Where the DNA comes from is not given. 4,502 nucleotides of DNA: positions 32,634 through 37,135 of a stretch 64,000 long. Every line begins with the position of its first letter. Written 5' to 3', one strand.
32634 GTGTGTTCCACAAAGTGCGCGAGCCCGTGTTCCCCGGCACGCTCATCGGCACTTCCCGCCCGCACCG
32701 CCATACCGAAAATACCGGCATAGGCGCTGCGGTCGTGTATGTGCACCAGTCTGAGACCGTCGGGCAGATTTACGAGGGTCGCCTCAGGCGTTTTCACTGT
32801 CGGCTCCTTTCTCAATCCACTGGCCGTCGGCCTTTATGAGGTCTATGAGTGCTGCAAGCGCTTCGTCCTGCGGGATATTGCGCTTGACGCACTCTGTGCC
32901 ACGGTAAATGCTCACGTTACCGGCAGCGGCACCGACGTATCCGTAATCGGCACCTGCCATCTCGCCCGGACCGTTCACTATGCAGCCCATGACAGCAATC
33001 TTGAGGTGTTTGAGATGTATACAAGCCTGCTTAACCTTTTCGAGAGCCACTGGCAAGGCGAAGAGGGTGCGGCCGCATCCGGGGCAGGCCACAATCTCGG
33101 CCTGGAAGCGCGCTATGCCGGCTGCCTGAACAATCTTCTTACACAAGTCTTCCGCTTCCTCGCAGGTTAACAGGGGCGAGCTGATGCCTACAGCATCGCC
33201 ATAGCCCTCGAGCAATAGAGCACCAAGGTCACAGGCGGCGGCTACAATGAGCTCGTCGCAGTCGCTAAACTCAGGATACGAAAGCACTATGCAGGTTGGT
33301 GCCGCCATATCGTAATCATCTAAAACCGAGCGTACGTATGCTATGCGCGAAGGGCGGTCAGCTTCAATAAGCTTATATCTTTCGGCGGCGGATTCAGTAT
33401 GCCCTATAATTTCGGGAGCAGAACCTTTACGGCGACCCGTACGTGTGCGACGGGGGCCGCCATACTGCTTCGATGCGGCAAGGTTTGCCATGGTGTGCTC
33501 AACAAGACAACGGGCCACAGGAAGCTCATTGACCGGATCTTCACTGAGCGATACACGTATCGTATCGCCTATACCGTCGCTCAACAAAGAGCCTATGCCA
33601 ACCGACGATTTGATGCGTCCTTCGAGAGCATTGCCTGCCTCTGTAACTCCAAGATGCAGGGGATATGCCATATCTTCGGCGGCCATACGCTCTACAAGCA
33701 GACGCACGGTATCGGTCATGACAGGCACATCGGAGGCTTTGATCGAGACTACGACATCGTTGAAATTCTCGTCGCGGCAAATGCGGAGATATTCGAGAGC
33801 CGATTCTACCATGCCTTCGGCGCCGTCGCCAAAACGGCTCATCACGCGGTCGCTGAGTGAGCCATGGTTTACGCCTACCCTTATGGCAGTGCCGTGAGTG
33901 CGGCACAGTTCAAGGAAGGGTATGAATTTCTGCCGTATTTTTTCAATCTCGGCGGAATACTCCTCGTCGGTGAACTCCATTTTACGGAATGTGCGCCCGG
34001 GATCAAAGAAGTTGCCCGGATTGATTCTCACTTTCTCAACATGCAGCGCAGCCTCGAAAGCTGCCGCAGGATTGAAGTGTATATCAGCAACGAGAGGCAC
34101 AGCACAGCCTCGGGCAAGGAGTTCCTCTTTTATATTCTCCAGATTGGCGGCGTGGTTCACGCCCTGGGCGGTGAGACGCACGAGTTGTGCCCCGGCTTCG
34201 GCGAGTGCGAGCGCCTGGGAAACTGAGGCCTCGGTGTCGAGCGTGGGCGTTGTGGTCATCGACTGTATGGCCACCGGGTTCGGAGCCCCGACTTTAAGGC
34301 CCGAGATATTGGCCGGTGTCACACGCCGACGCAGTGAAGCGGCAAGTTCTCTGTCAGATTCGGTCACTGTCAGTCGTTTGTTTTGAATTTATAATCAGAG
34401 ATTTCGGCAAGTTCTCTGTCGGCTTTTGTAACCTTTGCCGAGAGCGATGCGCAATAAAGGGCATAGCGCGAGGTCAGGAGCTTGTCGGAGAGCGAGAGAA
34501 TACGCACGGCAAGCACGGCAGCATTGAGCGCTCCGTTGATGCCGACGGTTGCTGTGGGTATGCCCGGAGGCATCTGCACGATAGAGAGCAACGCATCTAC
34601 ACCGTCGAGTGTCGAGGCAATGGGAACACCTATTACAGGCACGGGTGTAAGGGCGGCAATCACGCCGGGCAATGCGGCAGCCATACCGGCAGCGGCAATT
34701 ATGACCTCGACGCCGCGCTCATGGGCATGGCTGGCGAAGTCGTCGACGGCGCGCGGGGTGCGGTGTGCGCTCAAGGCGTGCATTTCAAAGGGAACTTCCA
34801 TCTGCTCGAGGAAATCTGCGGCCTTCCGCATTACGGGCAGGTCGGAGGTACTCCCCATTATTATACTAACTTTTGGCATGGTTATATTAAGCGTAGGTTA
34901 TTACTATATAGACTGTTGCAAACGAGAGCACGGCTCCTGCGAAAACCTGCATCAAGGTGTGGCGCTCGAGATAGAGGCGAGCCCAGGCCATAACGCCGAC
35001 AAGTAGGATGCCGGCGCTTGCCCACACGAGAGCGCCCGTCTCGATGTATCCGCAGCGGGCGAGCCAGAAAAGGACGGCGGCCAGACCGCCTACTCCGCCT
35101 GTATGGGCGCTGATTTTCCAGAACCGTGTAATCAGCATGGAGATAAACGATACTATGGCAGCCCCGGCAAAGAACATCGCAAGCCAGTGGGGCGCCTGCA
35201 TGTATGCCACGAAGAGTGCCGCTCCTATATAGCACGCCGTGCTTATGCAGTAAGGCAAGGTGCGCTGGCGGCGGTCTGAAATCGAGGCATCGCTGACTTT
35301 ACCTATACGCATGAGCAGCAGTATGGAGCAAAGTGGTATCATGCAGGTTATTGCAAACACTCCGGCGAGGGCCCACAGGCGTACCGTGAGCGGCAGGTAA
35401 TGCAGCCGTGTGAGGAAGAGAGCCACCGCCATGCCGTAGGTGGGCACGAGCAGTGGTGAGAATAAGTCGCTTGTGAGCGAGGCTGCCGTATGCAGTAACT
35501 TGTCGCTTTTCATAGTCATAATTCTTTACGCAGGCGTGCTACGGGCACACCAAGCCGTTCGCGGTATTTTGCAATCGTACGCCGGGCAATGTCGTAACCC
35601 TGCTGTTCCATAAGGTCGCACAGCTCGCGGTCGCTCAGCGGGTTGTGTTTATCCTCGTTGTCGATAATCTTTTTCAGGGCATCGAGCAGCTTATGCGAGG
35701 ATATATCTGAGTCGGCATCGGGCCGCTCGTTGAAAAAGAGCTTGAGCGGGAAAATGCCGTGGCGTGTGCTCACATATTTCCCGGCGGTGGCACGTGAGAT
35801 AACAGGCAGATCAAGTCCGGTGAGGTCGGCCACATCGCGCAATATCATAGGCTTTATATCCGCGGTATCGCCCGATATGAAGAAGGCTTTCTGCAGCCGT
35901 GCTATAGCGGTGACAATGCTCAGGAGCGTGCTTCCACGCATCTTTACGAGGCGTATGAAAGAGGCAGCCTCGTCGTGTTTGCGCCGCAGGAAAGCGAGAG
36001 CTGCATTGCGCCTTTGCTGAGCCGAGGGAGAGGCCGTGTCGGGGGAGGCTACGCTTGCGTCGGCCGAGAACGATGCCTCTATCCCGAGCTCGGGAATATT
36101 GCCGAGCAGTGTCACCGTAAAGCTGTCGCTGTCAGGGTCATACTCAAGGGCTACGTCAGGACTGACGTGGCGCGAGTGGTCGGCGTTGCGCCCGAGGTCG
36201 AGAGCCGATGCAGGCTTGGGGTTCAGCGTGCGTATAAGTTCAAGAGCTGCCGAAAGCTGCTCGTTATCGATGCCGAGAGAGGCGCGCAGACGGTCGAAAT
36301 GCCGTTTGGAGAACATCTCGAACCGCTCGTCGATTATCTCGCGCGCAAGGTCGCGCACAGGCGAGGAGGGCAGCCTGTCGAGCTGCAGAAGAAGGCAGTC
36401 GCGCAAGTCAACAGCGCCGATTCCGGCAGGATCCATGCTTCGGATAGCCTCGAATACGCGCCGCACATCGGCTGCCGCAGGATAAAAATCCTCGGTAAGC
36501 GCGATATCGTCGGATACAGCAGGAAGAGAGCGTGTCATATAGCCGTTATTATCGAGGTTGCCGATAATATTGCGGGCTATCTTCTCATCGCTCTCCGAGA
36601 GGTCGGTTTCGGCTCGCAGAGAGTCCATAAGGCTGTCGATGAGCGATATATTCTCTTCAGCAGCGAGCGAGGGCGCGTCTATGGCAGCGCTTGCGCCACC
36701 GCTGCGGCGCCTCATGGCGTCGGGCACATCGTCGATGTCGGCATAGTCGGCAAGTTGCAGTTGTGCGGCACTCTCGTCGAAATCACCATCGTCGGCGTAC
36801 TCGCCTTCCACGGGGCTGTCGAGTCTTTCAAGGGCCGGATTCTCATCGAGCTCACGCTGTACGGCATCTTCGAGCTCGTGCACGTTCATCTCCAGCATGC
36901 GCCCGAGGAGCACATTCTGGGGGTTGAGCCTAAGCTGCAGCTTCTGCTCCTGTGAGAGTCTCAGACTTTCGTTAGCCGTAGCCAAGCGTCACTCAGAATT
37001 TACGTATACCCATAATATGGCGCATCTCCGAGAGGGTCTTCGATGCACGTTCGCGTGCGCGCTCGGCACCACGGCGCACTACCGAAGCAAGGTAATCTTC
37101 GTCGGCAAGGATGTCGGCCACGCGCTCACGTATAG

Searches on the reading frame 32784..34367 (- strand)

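Call 85: search_protein_families(library=pfam, max_evalue=0.0001, proteins=[window:32784-34367:-])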
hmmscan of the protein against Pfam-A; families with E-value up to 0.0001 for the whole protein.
window:32784-34367:- (527 aa): 1 family
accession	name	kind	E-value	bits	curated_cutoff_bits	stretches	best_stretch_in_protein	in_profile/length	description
PF04551.19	GcpE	-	9.8e-118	393.5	32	2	20-297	5-252/343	GcpE protein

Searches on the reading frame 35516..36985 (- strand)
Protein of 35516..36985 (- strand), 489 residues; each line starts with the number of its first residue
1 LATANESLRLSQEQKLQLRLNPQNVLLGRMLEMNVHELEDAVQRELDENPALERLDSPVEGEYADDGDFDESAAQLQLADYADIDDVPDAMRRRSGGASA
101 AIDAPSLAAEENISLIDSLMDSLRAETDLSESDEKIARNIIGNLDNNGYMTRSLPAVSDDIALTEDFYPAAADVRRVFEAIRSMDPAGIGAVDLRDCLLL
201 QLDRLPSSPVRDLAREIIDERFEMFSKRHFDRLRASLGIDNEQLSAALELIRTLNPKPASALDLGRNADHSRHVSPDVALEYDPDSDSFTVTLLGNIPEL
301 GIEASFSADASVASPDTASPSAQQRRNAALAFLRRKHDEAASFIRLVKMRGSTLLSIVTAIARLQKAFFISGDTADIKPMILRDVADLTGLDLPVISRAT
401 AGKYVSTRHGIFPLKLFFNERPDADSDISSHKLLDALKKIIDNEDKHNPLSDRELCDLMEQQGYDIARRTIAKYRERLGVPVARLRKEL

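Call 85: search_protein_families(library=pfam, max_evalue=0.0001, proteins=[window:35516-36985:-])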
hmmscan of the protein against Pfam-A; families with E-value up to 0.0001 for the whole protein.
window:35516-36985:- (489 aa): 3 families
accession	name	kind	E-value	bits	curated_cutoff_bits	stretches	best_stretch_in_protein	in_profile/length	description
PF04963.19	Sigma54_CBD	-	3.7e-41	141.3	22.9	1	109-304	6-183/185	Sigma-54 factor, core binding domain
PF04552.19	Sigma54_DBD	-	9.4e-41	139.6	22.8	1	332-487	3-159/160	Sigma-54, DNA binding domain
PF00309.25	Sigma54_AID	-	3.3e-10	40.1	23.8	1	9-53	1-45/46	Sigma-54 factor, Activator interacting domain (AID)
